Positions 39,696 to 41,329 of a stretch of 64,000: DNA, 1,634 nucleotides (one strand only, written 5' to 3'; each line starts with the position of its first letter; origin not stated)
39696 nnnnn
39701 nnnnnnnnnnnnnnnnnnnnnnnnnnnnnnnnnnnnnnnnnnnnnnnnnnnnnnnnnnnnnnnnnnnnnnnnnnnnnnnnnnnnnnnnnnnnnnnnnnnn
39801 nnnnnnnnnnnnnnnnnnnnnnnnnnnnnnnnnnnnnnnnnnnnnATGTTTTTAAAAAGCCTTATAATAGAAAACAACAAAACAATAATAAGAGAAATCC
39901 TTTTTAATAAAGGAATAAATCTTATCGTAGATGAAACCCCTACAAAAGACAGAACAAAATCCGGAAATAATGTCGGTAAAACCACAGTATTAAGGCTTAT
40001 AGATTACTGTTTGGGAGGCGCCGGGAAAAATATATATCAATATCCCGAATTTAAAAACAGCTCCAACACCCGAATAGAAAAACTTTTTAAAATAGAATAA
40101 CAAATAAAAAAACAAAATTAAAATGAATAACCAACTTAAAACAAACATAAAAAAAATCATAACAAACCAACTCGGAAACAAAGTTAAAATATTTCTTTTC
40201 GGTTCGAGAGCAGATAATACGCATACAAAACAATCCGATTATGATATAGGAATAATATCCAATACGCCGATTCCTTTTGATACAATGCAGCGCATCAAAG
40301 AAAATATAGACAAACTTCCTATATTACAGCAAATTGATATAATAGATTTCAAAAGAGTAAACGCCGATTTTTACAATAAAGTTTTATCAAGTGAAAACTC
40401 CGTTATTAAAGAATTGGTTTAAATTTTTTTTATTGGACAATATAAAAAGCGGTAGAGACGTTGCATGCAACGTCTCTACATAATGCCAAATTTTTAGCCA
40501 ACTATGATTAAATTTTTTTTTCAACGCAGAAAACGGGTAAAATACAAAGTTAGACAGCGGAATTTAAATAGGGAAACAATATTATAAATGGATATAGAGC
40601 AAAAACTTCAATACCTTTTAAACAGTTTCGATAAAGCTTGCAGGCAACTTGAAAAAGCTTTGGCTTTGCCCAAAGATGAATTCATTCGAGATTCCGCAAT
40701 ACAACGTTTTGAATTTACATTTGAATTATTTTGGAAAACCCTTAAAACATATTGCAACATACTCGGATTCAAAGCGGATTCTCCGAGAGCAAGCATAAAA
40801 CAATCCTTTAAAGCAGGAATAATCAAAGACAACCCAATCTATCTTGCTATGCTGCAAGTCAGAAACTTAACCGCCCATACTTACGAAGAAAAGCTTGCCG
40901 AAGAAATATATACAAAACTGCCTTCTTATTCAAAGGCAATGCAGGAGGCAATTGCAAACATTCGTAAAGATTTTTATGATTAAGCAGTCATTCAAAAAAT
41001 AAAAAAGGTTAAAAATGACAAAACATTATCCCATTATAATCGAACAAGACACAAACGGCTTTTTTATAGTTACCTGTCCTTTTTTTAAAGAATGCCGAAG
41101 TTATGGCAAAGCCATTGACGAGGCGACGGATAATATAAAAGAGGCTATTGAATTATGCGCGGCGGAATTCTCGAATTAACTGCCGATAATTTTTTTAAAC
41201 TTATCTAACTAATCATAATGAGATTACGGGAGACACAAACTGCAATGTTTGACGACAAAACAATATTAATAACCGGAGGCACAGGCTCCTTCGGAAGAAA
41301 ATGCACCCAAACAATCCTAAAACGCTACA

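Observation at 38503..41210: A 2.5-kb toxin-antitoxin and defence junkyard bounded by a direct duplication of hicB, inserted inside a nucleotide-sugar locus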

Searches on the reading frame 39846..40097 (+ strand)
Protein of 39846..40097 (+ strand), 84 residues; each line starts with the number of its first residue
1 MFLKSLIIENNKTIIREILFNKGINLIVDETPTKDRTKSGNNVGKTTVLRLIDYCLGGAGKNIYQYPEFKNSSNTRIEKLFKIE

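Call 7: search_protein_families(library=pfam, max_evalue=0.05, proteins=[window:39846-40097:+])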
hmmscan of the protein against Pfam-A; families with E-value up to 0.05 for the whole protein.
window:39846-40097:+ (84 aa): 1 family
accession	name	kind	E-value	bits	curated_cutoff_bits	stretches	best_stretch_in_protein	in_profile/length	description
PF13476.12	AAA_23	-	0.0013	19.9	27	1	16-60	13-47/201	AAA domain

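Call 21: search_protein_families(library=padloc, max_evalue=0.01, proteins=[window:39846-40097:+])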
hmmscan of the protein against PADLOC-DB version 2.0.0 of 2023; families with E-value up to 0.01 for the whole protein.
window:39846-40097:+ (84 aa): 15 families
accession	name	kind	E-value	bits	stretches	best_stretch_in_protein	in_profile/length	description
PDLC04774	PDC-M68B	-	1.6e-12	44.9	1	8-61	5-59/581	-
PDLC03859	LmuB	-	8.1e-08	29.9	1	1-73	3-63/611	-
PDLC03862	LmuB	-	2.7e-06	24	1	42-74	37-67/643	-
PDLC04663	PDC-M46B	-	2.9e-05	21.3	1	1-57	1-47/483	-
PDLC03863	LmuB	-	3.6e-05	20.7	1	3-61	5-53/610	-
PDLC00254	LmuB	-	4.6e-05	20.3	1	4-58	8-56/563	AAA ATPase domain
PDLC03867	LmuB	-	8.6e-05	19.2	1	2-67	5-56/605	-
PDLC03866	LmuB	-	0.00013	18.4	1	2-59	5-51/641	-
PDLC00091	GajA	-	0.00035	17.5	1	1-62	1-54/627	AAA ATPase domain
PDLC03864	LmuB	-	0.00091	15.9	1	14-62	64-103/657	-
PDLC00069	GajA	-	0.0015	15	1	1-73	1-64/687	AAA ATPase domain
PDLC03860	LmuB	-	0.0036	13.9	1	40-62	34-56/565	-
PDLC00071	GajA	-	0.0044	13.9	1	1-62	1-53/588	AAA ATPase domain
PDLC00252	LmuB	-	0.0046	13.8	1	2-74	4-65/554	AAA ATPase domain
PDLC00096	GajA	-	0.0097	12.7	1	1-59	1-51/630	AAA ATPase domain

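Call 32: find_homologous_proteins(query=window:39846-40097:+, max_evalue=0.00001)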
Query window:39846-40097:+ (84 aa): 120 proteins with E <= 0.00001 among 121 candidates.
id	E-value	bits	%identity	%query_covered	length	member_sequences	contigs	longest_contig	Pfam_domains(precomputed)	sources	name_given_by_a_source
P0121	1.7e-47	176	100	100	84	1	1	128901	-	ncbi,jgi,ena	-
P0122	7.5e-30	120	76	98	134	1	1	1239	-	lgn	-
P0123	1.3e-28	116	72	98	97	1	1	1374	-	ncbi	-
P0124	1.5e-28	116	70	98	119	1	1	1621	-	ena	-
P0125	2.2e-28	115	71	98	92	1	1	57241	-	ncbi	-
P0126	3.2e-27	112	67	98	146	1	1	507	-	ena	-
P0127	5.3e-27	111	66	98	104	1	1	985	-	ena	-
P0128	6.1e-27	111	65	98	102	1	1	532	-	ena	-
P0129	2.1e-26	109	72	86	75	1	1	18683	-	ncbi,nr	ncbi:MAG TPA: DUF2326 domain-containing protein, partial [Marinilabiliales bacterium]|nr:DUF2326 dom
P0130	9.0e-26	107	67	98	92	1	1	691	-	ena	-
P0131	1.0e-25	107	66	98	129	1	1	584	-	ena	-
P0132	1.5e-25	106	67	98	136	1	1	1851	-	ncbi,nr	ncbi:MAG: DUF2326 domain-containing protein, partial [Bacteroidetes bacterium]|nr:DUF2326 domain-con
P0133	3.8e-25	105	66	94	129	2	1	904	-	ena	-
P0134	4.7e-25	105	63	98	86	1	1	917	-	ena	-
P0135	1.2e-24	104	64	96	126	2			-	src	-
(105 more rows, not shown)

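Call 55: search_dna_similar(query=window:39846-40097:+, collection=plasmids, mode=protein, max_evalue=0.001, max_rows=10)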
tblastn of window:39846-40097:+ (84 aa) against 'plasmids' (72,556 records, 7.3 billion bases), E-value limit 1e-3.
Records with a match: 14; places in all: 14; records where one place covers at least 80% of the query: 9.
Best place of each record, by identity: 60-80% 4; <60% 10.
By first word of the organism name: Clostridium 5; Caballeronia 2; Acinetobacter 2; Priestia 1; Collinsella 1; Lacticaseibacillus 1; Rhizobium 1; Blastomonas 1.
By predicted mobility (MOB-suite, as given by PLSDB): non-mobilizable 10; mobilizable 4.
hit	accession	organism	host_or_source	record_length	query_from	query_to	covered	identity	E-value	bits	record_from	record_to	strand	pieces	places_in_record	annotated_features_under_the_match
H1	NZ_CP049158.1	Caballeronia sp. SBC1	whole organism,soil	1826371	1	70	83%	60.0%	2e-18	85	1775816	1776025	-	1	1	none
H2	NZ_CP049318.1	Caballeronia sp. SBC2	whole organism,soil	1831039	1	70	83%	60.0%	2e-18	85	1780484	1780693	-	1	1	none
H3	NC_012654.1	Clostridium botulinum Ba4 str. 657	-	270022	1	64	76%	64.3%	8e-19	86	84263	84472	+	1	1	DUF2326 domain-containing protein | ABC-three component system middle component 6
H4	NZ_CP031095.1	Clostridium botulinum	Homo sapiens,human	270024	1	64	76%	64.3%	8e-19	86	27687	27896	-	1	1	DUF2326 domain-containing protein | ABC-three component system middle component 6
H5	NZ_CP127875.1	Priestia megaterium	Single bacterial isolate,soil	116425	1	72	86%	55.6%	7e-18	83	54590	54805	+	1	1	DUF2326 domain-containing protein | ABC-three component system middle component 6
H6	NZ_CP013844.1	Clostridium botulinum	Microbial isolate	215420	1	82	98%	42.0%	5e-7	52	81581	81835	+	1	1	DUF2326 domain-containing protein | ABC-three component system middle component 6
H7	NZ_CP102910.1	Clostridium botulinum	Homo sapiens,Fecal sample from botulism ...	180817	1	82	98%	40.9%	1e-6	51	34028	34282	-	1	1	DUF2326 domain-containing protein | ABC-three component system middle component 6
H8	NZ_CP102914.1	Clostridium botulinum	Homo sapiens,Fecal sample from botulism ...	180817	1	82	98%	40.9%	1e-6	51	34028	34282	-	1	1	DUF2326 domain-containing protein | ABC-three component system middle component 6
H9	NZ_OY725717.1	Collinsella aerofaciens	-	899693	1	63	75%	50.8%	2e-8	56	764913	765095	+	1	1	DUF2326 domain-containing protein | ABC-three component system middle component 6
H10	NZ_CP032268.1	Acinetobacter sp. WCHAc010034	single cell,hospital sewage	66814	1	77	92%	34.6%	1e-5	48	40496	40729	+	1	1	AAA family ATPase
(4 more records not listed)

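Call 56: get_annotated_region(hit=H3, flank=4000)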
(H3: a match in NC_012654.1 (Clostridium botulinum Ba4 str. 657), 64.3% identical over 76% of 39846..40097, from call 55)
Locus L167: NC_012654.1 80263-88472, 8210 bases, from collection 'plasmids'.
description: Clostridium botulinum Ba4 str. 657 plasmid pCLJ, complete sequence
organism: Clostridium botulinum Ba4 str. 657 (NCBI taxid 515621)
taxonomy: Bacteria; Bacillota; Clostridia; Eubacteriales; Clostridiaceae; Clostridium; Clostridium botulinum; Clostridium botulinum Ba4 str. 657
host: -; source: -; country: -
typing (MOB-suite, as given by PLSDB): non-mobilizable; replicon rep_cluster_1536; mating-pair formation MPF_T
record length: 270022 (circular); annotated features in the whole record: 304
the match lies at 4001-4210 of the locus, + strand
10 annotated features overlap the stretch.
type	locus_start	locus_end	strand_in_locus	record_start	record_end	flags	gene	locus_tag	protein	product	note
CDS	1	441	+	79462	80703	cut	-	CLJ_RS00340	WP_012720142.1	RNA-guided endonuclease TnpB family protein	-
CDS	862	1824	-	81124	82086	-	-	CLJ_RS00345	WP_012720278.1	SPFH domain-containing protein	-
CDS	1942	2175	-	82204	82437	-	-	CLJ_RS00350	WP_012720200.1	hypothetical protein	-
CDS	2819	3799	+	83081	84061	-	-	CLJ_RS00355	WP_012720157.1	ABC-three component system protein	-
CDS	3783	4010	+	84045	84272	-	-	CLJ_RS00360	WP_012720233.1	ABC-three component system middle component 6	-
CDS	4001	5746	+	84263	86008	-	-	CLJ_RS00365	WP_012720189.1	DUF2326 domain-containing protein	-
CDS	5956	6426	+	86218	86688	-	-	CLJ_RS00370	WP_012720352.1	hypothetical protein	-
CDS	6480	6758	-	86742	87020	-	-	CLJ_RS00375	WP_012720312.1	hypothetical protein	-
CDS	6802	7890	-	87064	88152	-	tnpB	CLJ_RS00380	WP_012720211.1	IS200/IS605 family element RNA-guided endonuclease TnpB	-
CDS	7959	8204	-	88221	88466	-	-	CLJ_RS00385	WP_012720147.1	CDP-alcohol phosphatidyltransferase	-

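Call 59: get_annotated_region(hit=H5, flank=3000)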
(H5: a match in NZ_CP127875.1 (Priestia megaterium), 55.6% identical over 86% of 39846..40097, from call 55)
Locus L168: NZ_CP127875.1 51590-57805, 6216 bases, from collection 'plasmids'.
description: Priestia megaterium strain ELP1.24a plasmid pELP1.24a_1, complete sequence
organism: Priestia megaterium (NCBI taxid 1404)
taxonomy: Bacteria; Bacillota; Bacilli; Bacillales; Bacillaceae; Priestia; Priestia megaterium
host: -; source: Single bacterial isolate,soil; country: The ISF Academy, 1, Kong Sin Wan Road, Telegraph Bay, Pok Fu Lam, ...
typing (MOB-suite, as given by PLSDB): non-mobilizable; replicon rep_cluster_385
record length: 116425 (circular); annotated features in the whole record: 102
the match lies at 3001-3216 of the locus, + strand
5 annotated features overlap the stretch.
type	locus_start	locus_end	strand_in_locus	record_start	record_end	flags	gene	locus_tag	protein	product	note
CDS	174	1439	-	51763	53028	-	-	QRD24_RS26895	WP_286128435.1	Y-family DNA polymerase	-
CDS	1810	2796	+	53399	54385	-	-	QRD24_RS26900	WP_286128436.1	ABC-three component system protein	-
CDS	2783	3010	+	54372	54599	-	-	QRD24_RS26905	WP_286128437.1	ABC-three component system middle component 6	-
CDS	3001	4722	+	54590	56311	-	-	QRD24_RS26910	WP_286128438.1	DUF2326 domain-containing protein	-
CDS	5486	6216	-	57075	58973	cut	-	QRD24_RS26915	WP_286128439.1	DUF2357 domain-containing protein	-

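Call 60: get_annotated_region(hit=H9, flank=3000)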
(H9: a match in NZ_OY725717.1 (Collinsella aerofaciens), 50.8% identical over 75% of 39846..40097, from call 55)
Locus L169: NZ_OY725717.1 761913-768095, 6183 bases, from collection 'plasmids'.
description: Collinsella aerofaciens strain Collinsella aerofaciens TSDC17.2-1.1 plasmid 6, complete sequence
organism: Collinsella aerofaciens (NCBI taxid 74426)
taxonomy: Bacteria; Actinomycetota; Coriobacteriia; Coriobacteriales; Coriobacteriaceae; Collinsella; Collinsella aerofaciens
host: -; source: -; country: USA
typing (MOB-suite, as given by PLSDB): non-mobilizable
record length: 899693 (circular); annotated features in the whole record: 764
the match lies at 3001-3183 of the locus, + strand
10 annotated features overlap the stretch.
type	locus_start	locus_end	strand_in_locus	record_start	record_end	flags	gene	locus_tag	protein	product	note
CDS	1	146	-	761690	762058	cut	-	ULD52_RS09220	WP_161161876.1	hypothetical protein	-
CDS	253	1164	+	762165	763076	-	-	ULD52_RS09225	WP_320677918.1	hypothetical protein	-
CDS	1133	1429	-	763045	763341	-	-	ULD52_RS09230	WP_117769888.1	hypothetical protein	-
CDS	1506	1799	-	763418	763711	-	-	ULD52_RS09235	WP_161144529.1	hypothetical protein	-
CDS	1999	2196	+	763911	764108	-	-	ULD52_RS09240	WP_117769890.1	hypothetical protein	-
CDS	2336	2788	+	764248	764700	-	-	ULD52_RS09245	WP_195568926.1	hypothetical protein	-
CDS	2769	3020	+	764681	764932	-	-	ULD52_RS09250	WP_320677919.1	ABC-three component system middle component 6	-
CDS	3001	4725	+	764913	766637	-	-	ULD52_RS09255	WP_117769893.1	DUF2326 domain-containing protein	-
CDS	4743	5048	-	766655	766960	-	-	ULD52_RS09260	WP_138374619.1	hypothetical protein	-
CDS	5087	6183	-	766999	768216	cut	-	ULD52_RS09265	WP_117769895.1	type II restriction endonuclease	GO:0009307 - DNA restriction-modification system [Evidence IEA]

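Call 61: get_annotated_region(hit=H1, flank=3000)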
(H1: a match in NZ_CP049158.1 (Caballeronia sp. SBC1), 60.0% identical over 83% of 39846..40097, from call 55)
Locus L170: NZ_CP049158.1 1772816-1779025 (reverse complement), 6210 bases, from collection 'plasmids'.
description: Caballeronia sp. SBC1 plasmid pSBC1_2, complete sequence
organism: Caballeronia sp. SBC1 (NCBI taxid 2705548)
taxonomy: Bacteria; Pseudomonadota; Betaproteobacteria; Burkholderiales; Burkholderiaceae; Caballeronia; Caballeronia sp. SBC1
host: -; source: whole organism,soil; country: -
typing (MOB-suite, as given by PLSDB): mobilizable; relaxase MOBP
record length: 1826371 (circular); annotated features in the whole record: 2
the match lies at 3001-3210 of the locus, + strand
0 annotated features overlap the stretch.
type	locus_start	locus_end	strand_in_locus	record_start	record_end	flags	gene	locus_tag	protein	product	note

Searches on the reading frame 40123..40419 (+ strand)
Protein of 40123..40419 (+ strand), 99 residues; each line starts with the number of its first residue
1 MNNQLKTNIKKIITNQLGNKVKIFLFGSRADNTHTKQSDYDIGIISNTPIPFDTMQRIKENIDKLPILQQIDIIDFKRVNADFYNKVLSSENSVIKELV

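Call 7: search_protein_families(library=pfam, max_evalue=0.05, proteins=[window:40123-40419:+])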
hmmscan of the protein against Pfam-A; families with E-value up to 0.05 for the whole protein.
window:40123-40419:+ (99 aa): 3 families
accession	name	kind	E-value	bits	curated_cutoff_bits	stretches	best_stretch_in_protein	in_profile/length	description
PF18765.7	Polbeta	-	9e-14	51.8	26.9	1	8-95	2-88/93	Polymerase beta, Nucleotidyltransferase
PF01909.29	NTP_transf_2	-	1.5e-09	38.5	21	1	9-64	4-60/93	Nucleotidyltransferase domain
PF22600.2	MTPAP-like_central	-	0.00011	22.7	27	1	3-70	23-95/139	Poly(A) RNA polymerase, mitochondrial-like, central palm domain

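Call 21: search_protein_families(library=padloc, max_evalue=0.01, proteins=[window:40123-40419:+])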
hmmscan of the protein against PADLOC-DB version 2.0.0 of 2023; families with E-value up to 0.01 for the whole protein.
window:40123-40419:+ (99 aa): 9 families
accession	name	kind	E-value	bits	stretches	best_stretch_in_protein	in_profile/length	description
PDLC04906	PDC-S09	-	1.3e-06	26.7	1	14-90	19-94/98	-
PDLC04903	PDC-S09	-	1.6e-06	26.4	1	3-81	12-87/108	-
PDLC04907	PDC-S09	-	1.9e-06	26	1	20-46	27-53/114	-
PDLC04904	PDC-S09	-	5.1e-05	21.4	1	6-90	13-94/104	-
PDLC04901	PDC-S09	-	0.00029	19.6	1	3-80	6-77/126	-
PDLC04368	PDC-M05A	-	0.00029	18.7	1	23-65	110-152/201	-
PDLC04902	PDC-S09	-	0.00055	18.2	1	22-92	23-93/97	-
PDLC03138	Specificity_I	-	0.00089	16.3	1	12-97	14-98/485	Type I specificity subunit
PDLC04372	PDC-M05A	-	0.0017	16.6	1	20-62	76-118/167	-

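Call 24: search_protein_families(library=ncbifam, max_evalue=0.00001, proteins=[window:40123-40419:+])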
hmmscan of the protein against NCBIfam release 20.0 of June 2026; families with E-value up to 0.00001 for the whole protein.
window:40123-40419:+ (99 aa): 1 family
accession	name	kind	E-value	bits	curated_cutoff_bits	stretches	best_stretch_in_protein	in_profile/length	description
NF047752.1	MntA_antitoxin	equivalog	4.5e-12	45.8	60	1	23-93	10-79/106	type VII toxin-antitoxin system MntA family adenylyltransferase antitoxin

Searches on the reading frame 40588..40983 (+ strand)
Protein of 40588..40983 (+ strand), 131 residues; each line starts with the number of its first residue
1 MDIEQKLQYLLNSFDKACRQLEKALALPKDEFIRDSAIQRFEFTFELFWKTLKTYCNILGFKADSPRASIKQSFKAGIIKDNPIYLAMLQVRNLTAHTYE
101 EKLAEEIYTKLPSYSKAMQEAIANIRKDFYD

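Call 7: search_protein_families(library=pfam, max_evalue=0.05, proteins=[window:40588-40980:+])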
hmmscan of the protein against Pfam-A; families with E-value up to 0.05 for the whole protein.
window:40588-40980:+ (131 aa): 3 families
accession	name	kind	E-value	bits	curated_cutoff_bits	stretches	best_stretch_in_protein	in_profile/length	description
PF08780.16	NTase_sub_bind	-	2.1e-31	109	31.8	1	11-124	3-123/126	Nucleotidyltransferase substrate binding protein like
PF01934.22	HepT-like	-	0.018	15.2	23.5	1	18-112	5-107/120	Ribonuclease HepT-like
PF06394.18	Pepsin-I3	-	0.038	14.6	21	0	75-129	20-72/74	Pepsin inhibitor-3-like repeated domain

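Call 18: find_encoding_contigs(protein=window:40588-40983:+, flank=10000, max_places=10)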
Protein window:40588-40983:+ (131 aa): no gene with exactly this product is on record in the collection.

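Call 21: search_protein_families(library=padloc, max_evalue=0.01, proteins=[window:40588-40980:+])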
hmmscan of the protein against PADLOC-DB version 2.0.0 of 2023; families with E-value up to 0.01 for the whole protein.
window:40588-40980:+ (131 aa): 0 families

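Call 24: search_protein_families(library=ncbifam, max_evalue=0.00001, proteins=[window:40588-40980:+])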
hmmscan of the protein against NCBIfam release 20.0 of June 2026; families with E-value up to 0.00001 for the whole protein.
window:40588-40980:+ (131 aa): 1 family
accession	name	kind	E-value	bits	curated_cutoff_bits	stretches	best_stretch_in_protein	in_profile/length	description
TIGR01987.1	HI0074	subfamily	1.8e-27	95.8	55.8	1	12-126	3-122/123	HI0074 family nucleotidyltransferase substrate-binding subunit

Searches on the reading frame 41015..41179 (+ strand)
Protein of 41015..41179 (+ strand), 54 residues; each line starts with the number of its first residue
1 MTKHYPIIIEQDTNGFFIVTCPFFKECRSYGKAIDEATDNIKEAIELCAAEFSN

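Call 7: search_protein_families(library=pfam, max_evalue=0.05, proteins=[window:41015-41176:+])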
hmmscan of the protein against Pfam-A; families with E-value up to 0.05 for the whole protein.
window:41015-41176:+ (54 aa): 1 family
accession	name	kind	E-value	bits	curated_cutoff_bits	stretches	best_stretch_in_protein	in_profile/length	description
PF15919.11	HicB_lk_antitox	-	2.9e-07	31.1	27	1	5-47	1-43/123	HicB_like antitoxin of bacterial toxin-antitoxin system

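Call 17: find_encoding_contigs(protein=window:41015-41179:+, flank=10000, max_places=10)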
Protein window:41015-41179:+ (54 aa): 1 contig read that carries it; 1 place shown.
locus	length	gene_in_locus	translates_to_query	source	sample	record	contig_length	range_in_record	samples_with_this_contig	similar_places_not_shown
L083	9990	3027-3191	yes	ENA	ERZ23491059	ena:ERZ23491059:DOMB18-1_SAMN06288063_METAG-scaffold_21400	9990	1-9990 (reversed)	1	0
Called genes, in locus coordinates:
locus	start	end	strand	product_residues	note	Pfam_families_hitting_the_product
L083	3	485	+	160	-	?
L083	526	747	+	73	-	PF15919:HicB_lk_antitox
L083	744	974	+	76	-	PF07927:HicA_toxin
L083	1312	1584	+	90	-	-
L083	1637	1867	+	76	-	PF20293:MC6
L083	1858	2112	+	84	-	-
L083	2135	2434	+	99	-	PF01909:NTP_transf_2, PF18765:Polbeta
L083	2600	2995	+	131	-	PF08780:NTase_sub_bind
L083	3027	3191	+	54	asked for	PF15919:HicB_lk_antitox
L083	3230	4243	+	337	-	PF01073:3Beta_HSD, PF01370:Epimerase, PF02719:Polysacc_synt_2, PF04321:RmlD_sub_bind, PF07993:NAD_binding_4 (weak), PF13460:NAD_binding_10 (weak), PF16363:GDP_Man_Dehyd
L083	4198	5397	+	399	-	PF00155:Aminotran_1_2, PF01041:DegT_DnrJ_EryC1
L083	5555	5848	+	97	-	PF01909:NTP_transf_2, PF18765:Polbeta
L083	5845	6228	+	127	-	PF01934:HepT-like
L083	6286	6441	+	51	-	-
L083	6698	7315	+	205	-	PF00041:fn3 (weak)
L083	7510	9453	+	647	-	-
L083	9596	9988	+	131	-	?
